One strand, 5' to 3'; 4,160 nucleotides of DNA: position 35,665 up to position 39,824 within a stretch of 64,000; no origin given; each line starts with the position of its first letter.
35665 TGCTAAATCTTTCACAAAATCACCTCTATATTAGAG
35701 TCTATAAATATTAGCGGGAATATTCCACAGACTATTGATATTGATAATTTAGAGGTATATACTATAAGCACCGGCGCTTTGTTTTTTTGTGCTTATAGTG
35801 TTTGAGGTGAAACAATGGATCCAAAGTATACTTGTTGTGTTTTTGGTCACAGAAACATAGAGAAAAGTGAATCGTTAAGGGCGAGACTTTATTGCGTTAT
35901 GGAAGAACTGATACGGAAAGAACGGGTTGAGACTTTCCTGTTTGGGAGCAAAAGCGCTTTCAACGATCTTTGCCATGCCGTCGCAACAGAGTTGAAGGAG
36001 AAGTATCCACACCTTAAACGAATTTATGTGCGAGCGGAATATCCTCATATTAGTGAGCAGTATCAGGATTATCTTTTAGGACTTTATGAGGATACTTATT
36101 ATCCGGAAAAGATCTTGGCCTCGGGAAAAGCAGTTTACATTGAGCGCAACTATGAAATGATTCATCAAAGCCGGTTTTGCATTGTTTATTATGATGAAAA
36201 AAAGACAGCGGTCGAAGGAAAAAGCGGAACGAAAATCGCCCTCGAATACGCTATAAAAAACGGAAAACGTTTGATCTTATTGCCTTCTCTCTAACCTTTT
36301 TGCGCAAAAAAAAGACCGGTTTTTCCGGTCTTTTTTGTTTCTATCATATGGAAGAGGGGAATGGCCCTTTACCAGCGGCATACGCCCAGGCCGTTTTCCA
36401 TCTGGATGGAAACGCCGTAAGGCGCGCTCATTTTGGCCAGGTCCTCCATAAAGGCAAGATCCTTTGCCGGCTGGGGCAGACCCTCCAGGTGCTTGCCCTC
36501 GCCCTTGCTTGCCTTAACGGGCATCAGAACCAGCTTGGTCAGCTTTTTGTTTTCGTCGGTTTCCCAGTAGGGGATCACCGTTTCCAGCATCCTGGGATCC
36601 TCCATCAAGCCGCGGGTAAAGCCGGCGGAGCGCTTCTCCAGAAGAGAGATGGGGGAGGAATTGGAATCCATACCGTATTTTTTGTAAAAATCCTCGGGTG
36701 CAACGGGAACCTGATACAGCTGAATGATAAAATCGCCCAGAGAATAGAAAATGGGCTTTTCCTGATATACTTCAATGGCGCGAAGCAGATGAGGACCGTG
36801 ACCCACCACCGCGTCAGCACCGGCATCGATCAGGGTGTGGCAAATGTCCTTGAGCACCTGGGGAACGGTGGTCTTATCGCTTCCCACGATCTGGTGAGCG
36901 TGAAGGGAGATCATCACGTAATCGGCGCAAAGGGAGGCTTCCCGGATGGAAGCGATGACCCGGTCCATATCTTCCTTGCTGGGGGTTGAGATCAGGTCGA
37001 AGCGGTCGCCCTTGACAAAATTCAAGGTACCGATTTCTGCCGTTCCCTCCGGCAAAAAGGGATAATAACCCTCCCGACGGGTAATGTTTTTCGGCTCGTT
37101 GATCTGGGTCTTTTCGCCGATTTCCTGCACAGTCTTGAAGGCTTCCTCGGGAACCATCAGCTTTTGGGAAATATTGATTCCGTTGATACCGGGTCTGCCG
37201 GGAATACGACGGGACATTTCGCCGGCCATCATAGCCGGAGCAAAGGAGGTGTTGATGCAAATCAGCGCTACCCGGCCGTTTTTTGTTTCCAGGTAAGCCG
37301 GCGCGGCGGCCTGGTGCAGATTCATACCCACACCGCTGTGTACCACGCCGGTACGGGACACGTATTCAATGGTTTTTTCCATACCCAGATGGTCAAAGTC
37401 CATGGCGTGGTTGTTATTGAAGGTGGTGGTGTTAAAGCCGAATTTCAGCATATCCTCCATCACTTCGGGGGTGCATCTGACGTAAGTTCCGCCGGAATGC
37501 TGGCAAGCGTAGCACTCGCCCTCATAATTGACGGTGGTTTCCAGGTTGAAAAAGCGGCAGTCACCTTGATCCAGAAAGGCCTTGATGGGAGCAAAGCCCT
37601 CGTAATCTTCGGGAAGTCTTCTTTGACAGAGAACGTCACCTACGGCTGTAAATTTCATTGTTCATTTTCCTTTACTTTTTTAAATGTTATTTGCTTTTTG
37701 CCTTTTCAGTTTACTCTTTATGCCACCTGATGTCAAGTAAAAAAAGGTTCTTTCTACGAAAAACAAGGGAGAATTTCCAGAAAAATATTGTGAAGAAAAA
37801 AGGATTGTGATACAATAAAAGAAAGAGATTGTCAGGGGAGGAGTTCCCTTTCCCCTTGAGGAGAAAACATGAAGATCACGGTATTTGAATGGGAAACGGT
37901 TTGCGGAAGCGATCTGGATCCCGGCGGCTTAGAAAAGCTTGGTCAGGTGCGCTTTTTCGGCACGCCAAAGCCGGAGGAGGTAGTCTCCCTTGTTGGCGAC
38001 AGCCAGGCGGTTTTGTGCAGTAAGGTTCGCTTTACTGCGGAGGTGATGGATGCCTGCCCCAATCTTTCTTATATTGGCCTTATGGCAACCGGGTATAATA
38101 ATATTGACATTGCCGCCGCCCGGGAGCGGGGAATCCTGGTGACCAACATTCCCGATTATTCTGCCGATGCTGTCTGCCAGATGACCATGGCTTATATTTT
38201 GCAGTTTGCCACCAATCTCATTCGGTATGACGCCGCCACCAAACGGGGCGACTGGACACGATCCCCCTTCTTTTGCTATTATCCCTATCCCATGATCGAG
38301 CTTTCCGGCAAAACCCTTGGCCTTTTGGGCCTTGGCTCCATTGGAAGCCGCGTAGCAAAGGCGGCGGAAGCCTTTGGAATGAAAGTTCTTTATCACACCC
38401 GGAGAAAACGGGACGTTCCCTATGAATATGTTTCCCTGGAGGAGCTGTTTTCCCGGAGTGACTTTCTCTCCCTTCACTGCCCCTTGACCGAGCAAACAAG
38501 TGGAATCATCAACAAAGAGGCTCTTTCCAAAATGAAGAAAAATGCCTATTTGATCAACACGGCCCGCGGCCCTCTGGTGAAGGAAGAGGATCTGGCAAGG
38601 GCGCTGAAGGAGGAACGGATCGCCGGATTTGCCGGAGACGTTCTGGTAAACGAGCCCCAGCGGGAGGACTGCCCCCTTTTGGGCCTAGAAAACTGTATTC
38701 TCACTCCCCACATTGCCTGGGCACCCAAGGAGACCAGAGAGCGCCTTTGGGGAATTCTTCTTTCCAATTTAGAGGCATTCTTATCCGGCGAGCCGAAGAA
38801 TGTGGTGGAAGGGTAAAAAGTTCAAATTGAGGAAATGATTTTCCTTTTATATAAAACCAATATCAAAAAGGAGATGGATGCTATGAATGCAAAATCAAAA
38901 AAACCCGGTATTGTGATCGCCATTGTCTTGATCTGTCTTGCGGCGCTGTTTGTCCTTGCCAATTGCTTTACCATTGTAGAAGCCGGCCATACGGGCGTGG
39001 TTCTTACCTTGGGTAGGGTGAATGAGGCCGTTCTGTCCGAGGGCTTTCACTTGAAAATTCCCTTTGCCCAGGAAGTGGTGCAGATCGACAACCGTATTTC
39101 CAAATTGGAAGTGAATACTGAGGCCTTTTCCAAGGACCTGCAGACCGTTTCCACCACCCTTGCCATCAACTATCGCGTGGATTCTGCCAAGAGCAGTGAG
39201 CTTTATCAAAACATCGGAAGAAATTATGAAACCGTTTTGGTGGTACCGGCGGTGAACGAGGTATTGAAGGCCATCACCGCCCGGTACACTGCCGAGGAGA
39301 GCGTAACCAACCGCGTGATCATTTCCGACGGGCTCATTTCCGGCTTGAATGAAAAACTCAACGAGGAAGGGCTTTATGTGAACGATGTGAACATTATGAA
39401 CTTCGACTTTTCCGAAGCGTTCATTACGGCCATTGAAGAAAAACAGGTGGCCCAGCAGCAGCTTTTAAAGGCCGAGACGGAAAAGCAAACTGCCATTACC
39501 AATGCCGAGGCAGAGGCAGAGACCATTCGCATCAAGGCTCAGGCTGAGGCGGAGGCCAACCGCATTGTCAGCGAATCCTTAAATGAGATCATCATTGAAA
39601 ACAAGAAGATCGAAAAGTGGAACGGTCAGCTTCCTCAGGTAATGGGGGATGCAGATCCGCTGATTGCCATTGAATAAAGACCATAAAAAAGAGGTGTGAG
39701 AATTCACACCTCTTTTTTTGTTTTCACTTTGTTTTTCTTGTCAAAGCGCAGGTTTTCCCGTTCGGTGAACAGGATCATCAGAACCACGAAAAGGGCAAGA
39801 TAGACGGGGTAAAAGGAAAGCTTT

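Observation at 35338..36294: Divergent XRE-HTH / SLOG (DUF1273/YpsA-like) two-gene cassette, copy 1: candidate repressor-controlled effector module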

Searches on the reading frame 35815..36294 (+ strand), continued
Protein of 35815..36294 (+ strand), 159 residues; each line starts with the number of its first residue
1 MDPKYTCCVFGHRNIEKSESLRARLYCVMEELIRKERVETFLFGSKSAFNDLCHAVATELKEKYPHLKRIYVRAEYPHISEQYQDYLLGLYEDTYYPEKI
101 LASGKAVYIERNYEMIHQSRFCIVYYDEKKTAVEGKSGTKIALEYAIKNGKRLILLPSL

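Call 84: search_protein_representatives(protein=window:35815-36291:+)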
Query: 159 residues. Proteins with E-value up to 0.001 (for the whole library): 1010; up to 1e-10: 424; up to 1e-30: 43. The best 150 are listed.
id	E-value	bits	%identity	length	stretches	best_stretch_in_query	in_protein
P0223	4.9e-53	196.0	58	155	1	4-154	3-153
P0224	6.4e-50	185.9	59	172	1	5-154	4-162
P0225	2.1e-49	184.2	56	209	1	6-157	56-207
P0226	2.7e-48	180.6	56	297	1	6-151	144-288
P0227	2.6e-46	174.2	56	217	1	3-154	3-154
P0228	1.2e-45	172.0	65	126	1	39-157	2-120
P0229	3.2e-44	167.4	55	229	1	3-136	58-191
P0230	1.3e-42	162.2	49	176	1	5-153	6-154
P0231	1.5e-40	155.5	59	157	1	2-118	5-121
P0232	3.4e-39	151.1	56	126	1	5-124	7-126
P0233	4.3e-39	150.7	51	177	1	6-155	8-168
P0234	2.4e-38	148.3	52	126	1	29-152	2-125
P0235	6.9e-38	146.8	50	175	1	6-154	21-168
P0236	6.9e-37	143.6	61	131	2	56-154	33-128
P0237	2.4e-36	141.8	50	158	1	5-155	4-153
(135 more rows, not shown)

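Call 92: search_dna_similar(query=window:35815-36291:+, collection=phages, mode=protein, max_evalue=0.001, max_rows=15)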
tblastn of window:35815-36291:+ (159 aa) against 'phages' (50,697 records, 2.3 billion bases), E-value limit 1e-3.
Records with a match: 1; places in all: 1; records where one place covers at least 80% of the query: 1.
Best place of each record, by identity: <60% 1.
By first word of the organism name: Bacteriophage 1.
By host as written in the record: - 1.
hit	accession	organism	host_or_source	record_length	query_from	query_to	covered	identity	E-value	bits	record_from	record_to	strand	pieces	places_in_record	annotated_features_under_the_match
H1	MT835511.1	Bacteriophage sp.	human fecal samples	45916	6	151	92%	30.5%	2e-7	55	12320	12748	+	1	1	record has no annotation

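Call 93: search_dna_similar(query=window:35815-36291:+, collection=plasmids, mode=protein, max_evalue=0.001, max_rows=15)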
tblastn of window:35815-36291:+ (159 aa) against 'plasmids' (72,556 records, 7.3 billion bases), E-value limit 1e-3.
Records with a match: 2; places in all: 2; records where one place covers at least 80% of the query: 2.
Best place of each record, by identity: <60% 2.
By first word of the organism name: Ruminococcus 1; Monoglobus 1.
By predicted mobility (MOB-suite, as given by PLSDB): conjugative 1; non-mobilizable 1.
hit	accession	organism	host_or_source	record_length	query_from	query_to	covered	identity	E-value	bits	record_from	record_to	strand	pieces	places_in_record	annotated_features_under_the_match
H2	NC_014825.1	Ruminococcus albus 7 = DSM 20455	-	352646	5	156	96%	30.8%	3e-6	53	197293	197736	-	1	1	hypothetical protein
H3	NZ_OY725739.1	Monoglobus pectinilyticus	-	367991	7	155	94%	31.1%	1e-7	57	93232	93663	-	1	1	SLOG family protein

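Call 94: get_annotated_region(hit=H3, flank=2500)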
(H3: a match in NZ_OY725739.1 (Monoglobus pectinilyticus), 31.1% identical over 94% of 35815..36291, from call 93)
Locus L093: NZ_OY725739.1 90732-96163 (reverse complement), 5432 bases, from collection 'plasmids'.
description: Monoglobus pectinilyticus strain Ruminococcaceae species TSDC17.2-1.2 plasmid 15, complete sequence
organism: Monoglobus pectinilyticus (NCBI taxid 1981510)
taxonomy: Bacteria; Bacillota; Clostridia; Monoglobales; Monoglobaceae; Monoglobus; Monoglobus pectinilyticus
host: -; source: -; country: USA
typing (MOB-suite, as given by PLSDB): non-mobilizable
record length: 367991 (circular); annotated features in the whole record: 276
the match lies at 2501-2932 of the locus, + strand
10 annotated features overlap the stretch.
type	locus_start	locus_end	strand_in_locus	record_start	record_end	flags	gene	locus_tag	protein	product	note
CDS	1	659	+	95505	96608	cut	-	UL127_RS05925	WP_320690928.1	glycosyltransferase family 4 protein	-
CDS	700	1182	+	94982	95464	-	-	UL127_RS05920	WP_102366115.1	DUF4330 family protein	-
CDS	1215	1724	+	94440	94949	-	-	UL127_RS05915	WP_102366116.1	DUF4330 domain-containing protein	-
CDS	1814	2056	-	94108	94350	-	-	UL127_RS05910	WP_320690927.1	helix-turn-helix transcriptional regulator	-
CDS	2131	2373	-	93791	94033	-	-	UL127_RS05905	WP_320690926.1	helix-turn-helix transcriptional regulator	-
CDS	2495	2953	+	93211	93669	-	-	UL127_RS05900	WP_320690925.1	SLOG family protein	-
CDS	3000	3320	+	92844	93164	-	-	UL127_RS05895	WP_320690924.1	hypothetical protein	-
CDS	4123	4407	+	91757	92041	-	-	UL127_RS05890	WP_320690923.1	helix-turn-helix transcriptional regulator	-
CDS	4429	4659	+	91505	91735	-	-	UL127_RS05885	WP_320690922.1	helix-turn-helix transcriptional regulator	-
CDS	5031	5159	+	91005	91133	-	-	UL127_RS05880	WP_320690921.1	hypothetical protein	-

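Call 95: get_annotated_region(hit=H2, flank=2500)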
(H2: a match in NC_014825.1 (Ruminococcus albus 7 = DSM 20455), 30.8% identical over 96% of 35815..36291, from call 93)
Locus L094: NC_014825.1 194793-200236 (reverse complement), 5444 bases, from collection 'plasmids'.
description: Ruminococcus albus 7 = DSM 20455 plasmid pRUMAL02, complete sequence
organism: Ruminococcus albus 7 = DSM 20455 (NCBI taxid 697329)
taxonomy: Bacteria; Bacillota; Clostridia; Eubacteriales; Oscillospiraceae; Ruminococcus; Ruminococcus albus; Ruminococcus albus 7 = DSM 20455
host: -; source: -; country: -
typing (MOB-suite, as given by PLSDB): conjugative; replicon rep_cluster_1045; relaxase MOBP; mating-pair formation MPF_T
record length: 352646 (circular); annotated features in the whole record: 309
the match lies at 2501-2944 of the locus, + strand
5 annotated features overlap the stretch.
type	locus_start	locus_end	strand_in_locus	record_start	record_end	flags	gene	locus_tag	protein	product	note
CDS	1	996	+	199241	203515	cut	-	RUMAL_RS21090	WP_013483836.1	YodL domain-containing protein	-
CDS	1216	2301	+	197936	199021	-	-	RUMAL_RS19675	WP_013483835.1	site-specific integrase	GO:0015074 - DNA integration [Evidence IEA]; GO:0006310 - DNA recombination [Evidence IEA]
CDS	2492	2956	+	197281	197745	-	-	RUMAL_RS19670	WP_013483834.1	hypothetical protein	-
CDS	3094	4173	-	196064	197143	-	-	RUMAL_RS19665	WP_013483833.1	site-specific integrase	GO:0015074 - DNA integration [Evidence IEA]; GO:0006310 - DNA recombination [Evidence IEA]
CDS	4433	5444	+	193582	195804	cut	-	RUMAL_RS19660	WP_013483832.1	Helicase associated domain protein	-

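Call 99: fold_search(model_id=the predicted structure, library=viral)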
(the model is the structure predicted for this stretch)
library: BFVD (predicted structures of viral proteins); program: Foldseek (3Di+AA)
matches with E <= 10: 1116; with E <= 0.001: 42
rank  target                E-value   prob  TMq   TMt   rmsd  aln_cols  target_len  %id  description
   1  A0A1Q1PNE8            2.9e-06  1.00  0.59  0.44   3.0       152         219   19  (no name in the UniProt tables at hand)
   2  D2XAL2                4.8e-06  1.00  0.58  0.53   3.7       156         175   17  Rossmann-fold nucleotide-binding protein [Marseillevirus marseillevirus]
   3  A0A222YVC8            4.8e-06  1.00  0.63  0.65   7.5       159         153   20  DprA-like DNA processing chain A [Streptomyces phage Mildred21]
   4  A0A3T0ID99            5.5e-06  1.00  0.60  0.66   4.8       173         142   19  (no name in the UniProt tables at hand)
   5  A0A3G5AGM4            1.1e-05  1.00  0.58  0.56   5.1       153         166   18  DUF2493 domain-containing protein [Solumvirus sp.]
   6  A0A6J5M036            1.8e-05  1.00  0.54  0.67   5.4       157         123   18  Mycobacteriophage D29, Gp61 [uncultured Caudovirales phage]
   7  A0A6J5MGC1            2.0e-05  1.00  0.61  0.71   4.6       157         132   13  Uncharacterized protein [uncultured Caudovirales phage]
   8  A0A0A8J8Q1            2.6e-05  1.00  0.54  0.48   6.9       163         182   18  DUF2493 domain-containing protein [Ralstonia phage RSL2]
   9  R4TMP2                2.8e-05  1.00  0.56  0.71   3.8       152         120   17  DUF2493 domain-containing protein [Halogranum tailed virus 1]
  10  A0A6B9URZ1            3.6e-05  1.00  0.56  0.46   3.6       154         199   12  (no name in the UniProt tables at hand)
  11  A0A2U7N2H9            3.6e-05  1.00  0.56  0.62   5.8       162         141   18  Putative guanylate kinase [Pseudomonas phage PspYZU05]
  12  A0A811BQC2            4.3e-05  1.00  0.55  0.36   6.4       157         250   13  YspA cpYpsA-related SLOG domain-containing protein [Pandoravirus japonicus]
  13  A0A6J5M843            6.7e-05  1.00  0.53  0.58   4.0       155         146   12  Uncharacterized protein [uncultured Caudovirales phage]
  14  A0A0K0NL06            6.7e-05  1.00  0.55  0.56   4.3       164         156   10  YspA cpYpsA-related SLOG domain-containing protein [Gordonia phage GMA3]
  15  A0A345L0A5            8.6e-05  1.00  0.60  0.41   7.0       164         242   12  (no name in the UniProt tables at hand)
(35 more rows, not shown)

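Call 114: search_protein_families(library=pfam, alignment_id=A4, max_evalue=0.00001)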
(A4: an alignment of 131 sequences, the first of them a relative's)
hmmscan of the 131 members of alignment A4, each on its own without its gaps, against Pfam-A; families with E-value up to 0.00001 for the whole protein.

A. member 1, L002:2360-3532:+ (391 aa): 2 families
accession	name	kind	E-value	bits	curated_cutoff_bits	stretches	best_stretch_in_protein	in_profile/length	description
PF12704.14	MacB_PCD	-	1.9e-24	87.6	27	1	16-231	1-203/207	MacB-like periplasmic core domain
PF02687.27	FtsX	-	2.3e-17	63.6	25.5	1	271-384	2-120/120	FtsX-like permease C-terminal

B. families by the number of members that match (of 131 scanned): 134 families (the first 25 are shown)
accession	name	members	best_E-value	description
PF00152.25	tRNA-synt_2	13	4.2e-100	tRNA synthetases class II (D, K and N)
PF01336.31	tRNA_anti-codon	13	3.4e-18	OB-fold nucleic acid binding domain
PF01409.25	tRNA-synt_2d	9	2e-06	tRNA synthetases class II core domain (F)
PF03449.20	GreA_GreB_N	8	1.9e-29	Transcription elongation factor, N-terminal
PF01272.25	GreA_GreB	8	7.8e-26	Transcription elongation factor, GreA/GreB, C-term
PF07739.18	TipAS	4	3.6e-43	TipAS antibiotic-recognition domain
PF00589.27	Phage_integrase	4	1.3e-29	Phage integrase family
PF01841.26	Transglut_core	4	7.4e-21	Transglutaminase-like superfamily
PF01554.23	MatE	4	3.3e-10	MatE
PF14659.12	Phage_int_SAM_3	4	3.3e-09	Phage integrase, N-terminal SAM-like domain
PF07451.17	SpoVAD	3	7.7e-145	Stage V sporulation protein AD (SpoVAD)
PF12833.13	HTH_18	3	1.9e-22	Helix-turn-helix domain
PF00583.31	Acetyltransf_1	3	2e-20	Acetyltransferase (GNAT) family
PF00581.25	Rhodanese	3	2.8e-17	Rhodanese-like domain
PF00165.29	HTH_AraC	3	7e-16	Bacterial regulatory helix-turn-helix proteins, AraC family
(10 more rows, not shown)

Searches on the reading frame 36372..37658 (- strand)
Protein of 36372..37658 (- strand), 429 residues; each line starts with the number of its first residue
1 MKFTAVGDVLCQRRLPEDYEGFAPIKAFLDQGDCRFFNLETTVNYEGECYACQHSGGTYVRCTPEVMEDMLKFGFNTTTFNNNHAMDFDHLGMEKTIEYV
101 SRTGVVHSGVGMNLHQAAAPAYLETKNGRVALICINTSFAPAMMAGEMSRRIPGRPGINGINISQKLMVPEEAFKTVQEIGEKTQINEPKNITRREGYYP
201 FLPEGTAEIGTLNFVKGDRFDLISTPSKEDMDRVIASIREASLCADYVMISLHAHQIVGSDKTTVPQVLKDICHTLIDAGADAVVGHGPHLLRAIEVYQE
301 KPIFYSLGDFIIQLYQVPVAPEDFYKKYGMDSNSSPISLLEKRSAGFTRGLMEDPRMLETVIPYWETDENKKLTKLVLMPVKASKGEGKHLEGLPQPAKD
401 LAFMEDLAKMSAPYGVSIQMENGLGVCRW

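Call 74: search_protein_families(library=pfam, proteins=[window:36372-37658:-], max_evalue=0.00001)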
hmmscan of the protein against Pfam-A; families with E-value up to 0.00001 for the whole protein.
window:36372-37658:- (429 aa): 1 family
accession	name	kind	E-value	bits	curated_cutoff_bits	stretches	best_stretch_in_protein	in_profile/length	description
PF09587.15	PGA_cap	-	1.4e-49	169.3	27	1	3-312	2-253/255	Bacterial capsule synthesis protein PGA_cap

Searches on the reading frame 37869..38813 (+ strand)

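Call 74: search_protein_families(library=pfam, proteins=[window:37869-38813:+], max_evalue=0.00001)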
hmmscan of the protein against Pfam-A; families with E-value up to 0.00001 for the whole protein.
window:37869-38813:+ (315 aa): 2 families
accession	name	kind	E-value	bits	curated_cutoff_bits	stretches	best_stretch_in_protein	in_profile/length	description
PF02826.25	2-Hacid_dh_C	-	6.9e-60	201.9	25.1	1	107-283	1-178/178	D-isomer specific 2-hydroxyacid dehydrogenase, NAD binding domain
PF00389.36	2-Hacid_dh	-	3.1e-26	92.1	24.6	1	22-313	16-133/134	D-isomer specific 2-hydroxyacid dehydrogenase, catalytic domain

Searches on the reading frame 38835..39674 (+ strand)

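Call 74: search_protein_families(library=pfam, proteins=[window:38835-39674:+], max_evalue=0.00001)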
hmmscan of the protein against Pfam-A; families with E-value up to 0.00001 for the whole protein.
window:38835-39674:+ (280 aa): 1 family
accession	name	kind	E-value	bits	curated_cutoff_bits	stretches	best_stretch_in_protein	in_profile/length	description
PF01145.31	Band_7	-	4e-33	115.4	23.6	1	47-228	2-176/176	SPFH domain / Band 7 family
